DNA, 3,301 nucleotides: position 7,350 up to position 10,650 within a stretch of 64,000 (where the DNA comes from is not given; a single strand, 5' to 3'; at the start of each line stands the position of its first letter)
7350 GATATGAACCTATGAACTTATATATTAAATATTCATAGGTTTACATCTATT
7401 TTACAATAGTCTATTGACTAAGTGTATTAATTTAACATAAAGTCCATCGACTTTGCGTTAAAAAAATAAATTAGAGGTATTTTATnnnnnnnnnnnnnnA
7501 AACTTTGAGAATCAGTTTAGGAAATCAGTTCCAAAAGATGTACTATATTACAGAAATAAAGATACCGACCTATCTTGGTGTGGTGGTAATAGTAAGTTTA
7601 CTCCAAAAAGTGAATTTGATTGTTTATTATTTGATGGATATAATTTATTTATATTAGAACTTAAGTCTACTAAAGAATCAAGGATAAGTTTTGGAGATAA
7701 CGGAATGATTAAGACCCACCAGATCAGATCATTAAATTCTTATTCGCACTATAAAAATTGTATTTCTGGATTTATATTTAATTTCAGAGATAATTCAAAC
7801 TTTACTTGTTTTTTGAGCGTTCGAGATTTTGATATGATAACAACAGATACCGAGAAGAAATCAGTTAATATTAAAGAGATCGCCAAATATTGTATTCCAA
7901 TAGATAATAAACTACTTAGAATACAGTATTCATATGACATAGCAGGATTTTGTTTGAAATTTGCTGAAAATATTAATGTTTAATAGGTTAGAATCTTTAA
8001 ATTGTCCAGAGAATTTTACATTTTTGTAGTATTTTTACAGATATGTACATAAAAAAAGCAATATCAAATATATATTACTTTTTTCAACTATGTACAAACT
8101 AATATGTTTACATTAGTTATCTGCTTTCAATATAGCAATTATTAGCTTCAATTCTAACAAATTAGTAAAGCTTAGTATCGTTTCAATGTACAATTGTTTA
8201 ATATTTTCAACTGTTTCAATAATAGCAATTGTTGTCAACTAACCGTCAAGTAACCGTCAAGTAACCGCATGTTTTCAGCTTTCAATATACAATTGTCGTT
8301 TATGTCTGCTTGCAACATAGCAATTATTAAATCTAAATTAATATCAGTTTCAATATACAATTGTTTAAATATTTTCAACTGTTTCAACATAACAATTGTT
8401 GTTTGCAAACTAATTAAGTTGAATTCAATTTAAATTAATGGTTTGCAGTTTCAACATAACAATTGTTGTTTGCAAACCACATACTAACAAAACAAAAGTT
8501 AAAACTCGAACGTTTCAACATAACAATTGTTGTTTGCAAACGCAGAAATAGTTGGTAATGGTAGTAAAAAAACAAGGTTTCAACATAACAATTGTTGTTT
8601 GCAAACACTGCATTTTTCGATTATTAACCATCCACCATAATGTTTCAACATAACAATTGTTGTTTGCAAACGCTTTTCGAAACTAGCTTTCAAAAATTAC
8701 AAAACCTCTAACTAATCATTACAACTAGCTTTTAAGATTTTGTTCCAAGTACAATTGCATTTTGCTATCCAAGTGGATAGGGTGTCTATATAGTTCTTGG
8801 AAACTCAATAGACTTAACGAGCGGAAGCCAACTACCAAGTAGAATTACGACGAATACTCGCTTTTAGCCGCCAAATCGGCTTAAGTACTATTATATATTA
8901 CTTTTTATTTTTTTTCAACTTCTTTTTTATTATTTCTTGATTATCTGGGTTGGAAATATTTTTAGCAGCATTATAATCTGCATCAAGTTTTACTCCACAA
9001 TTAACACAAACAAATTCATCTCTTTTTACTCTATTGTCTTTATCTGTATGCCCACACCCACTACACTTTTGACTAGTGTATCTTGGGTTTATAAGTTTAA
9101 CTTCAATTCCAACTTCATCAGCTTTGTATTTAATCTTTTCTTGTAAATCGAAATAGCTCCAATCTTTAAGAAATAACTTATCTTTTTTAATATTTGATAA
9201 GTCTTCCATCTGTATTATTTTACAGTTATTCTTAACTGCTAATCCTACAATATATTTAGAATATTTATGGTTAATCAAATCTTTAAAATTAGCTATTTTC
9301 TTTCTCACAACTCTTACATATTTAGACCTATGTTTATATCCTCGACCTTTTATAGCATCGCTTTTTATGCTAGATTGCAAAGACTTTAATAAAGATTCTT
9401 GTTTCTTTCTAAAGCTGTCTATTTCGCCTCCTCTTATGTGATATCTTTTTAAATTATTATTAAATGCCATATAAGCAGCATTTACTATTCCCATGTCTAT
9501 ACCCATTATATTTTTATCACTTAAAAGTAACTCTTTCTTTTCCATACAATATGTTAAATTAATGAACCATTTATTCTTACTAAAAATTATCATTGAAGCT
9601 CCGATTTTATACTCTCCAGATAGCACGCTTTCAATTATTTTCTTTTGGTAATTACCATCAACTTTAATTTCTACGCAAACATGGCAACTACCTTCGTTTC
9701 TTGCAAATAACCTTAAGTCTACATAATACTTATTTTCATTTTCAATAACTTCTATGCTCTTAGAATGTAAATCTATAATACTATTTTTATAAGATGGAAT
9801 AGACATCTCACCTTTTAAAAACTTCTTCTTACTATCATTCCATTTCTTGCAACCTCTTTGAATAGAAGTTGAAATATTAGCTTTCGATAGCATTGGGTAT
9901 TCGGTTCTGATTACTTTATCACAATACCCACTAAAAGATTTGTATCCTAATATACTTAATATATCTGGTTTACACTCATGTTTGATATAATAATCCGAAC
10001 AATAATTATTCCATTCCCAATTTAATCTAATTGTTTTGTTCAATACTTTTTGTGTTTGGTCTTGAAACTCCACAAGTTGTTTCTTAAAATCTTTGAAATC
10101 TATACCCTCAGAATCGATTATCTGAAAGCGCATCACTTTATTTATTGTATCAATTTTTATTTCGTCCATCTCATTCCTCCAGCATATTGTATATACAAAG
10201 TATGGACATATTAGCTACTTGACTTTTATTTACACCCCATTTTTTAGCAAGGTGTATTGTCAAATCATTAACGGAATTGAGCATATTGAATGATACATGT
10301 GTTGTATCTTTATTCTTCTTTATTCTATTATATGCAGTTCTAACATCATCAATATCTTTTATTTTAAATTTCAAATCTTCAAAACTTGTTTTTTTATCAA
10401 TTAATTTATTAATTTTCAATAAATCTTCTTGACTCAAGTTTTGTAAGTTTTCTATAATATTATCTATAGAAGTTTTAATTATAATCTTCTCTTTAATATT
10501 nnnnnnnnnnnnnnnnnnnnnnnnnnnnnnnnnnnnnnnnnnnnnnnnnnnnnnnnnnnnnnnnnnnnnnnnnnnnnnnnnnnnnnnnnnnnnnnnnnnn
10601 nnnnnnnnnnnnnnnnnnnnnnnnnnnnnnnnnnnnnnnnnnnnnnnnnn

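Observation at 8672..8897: Structured 226-nt region between nuclease stop and array: candidate tracrRNA or omega-RNA-like scaffold in TnpB-like gene-scaffold-guide order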

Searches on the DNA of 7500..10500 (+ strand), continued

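Call 44: search_with_rna_model(model_id=R1, sources=[L162, L057, L035, L084, L085], max_evalue=1, filters=off, show_alignments=3)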
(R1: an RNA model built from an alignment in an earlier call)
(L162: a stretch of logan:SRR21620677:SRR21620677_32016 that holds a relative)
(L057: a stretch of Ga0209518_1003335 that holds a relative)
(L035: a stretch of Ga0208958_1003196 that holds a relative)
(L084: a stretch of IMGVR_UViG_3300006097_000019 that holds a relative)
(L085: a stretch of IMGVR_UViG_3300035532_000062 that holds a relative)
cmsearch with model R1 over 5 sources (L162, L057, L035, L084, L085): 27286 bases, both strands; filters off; matches with E-value up to 1: 9.
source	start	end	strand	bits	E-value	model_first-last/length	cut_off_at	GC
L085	2114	2226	+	87.8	6.5e-22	1-136/136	no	0.35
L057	90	185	+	41.2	1.2e-09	1-136/136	no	0.21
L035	1954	2044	+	28.2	3e-06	1-136/136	no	0.25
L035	3844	3902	+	26.7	7.3e-06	1-136/136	no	0.22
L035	1751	1833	+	26.1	1.1e-05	1-136/136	no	0.23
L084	2229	2312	+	24.9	2.2e-05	1-136/136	no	0.31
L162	3933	4049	+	24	3.8e-05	1-136/136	no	0.32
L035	2356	2431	+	22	0.00012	1-136/136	no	0.21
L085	2514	2551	+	9.8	0.2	92-129/136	no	0.18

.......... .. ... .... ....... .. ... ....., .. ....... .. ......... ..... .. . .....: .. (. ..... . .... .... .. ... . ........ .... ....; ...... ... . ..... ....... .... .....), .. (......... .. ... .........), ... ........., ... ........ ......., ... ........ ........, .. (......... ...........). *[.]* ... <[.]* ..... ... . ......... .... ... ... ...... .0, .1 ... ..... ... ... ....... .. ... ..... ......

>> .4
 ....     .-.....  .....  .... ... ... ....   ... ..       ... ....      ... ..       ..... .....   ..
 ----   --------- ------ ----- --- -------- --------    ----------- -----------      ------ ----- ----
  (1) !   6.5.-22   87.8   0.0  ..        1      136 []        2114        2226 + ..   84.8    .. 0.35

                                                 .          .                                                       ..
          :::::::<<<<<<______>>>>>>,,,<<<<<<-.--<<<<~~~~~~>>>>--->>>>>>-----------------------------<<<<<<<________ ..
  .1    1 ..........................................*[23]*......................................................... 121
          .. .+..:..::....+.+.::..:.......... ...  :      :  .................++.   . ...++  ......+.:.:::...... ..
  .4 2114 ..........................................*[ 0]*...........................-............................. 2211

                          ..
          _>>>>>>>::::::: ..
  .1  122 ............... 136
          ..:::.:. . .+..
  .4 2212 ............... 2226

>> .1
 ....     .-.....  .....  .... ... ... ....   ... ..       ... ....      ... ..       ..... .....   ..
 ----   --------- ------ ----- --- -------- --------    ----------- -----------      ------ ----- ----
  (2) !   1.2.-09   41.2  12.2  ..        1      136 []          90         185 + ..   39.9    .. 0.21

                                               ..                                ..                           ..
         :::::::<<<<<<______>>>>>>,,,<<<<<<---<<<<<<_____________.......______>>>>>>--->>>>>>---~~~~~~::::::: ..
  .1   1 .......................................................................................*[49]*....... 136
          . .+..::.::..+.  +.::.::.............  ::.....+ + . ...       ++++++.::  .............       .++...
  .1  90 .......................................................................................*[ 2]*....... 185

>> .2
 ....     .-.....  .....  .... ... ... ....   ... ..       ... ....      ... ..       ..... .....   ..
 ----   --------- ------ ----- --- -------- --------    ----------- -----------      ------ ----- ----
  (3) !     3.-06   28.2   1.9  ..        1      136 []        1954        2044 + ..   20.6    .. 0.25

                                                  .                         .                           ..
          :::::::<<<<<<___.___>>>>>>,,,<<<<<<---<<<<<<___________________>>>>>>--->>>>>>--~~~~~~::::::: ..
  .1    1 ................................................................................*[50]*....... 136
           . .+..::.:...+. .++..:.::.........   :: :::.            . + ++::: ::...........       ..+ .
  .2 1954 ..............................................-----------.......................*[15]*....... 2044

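Call 77: get_annotated_region(hit=H20, flank=400)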
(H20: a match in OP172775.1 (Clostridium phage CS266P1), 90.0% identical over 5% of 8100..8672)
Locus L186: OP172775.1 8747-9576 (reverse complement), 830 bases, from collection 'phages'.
description: Clostridium phage CS266P1, complete genome.
organism: Clostridium phage CS266P1 (NCBI taxid 2968622)
taxonomy: Viruses; Duplodnaviria; Heunggongvirae; Uroviricota; Caudoviricetes
host: Clostridium_AP sp000509125 DA266; source: Human feces; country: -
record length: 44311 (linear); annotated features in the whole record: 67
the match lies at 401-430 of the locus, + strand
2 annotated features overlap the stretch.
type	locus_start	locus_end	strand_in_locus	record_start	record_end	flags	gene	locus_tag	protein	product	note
CDS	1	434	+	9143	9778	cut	-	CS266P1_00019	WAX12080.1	hypothetical protein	-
CDS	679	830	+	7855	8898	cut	-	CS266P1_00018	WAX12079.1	hypothetical protein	-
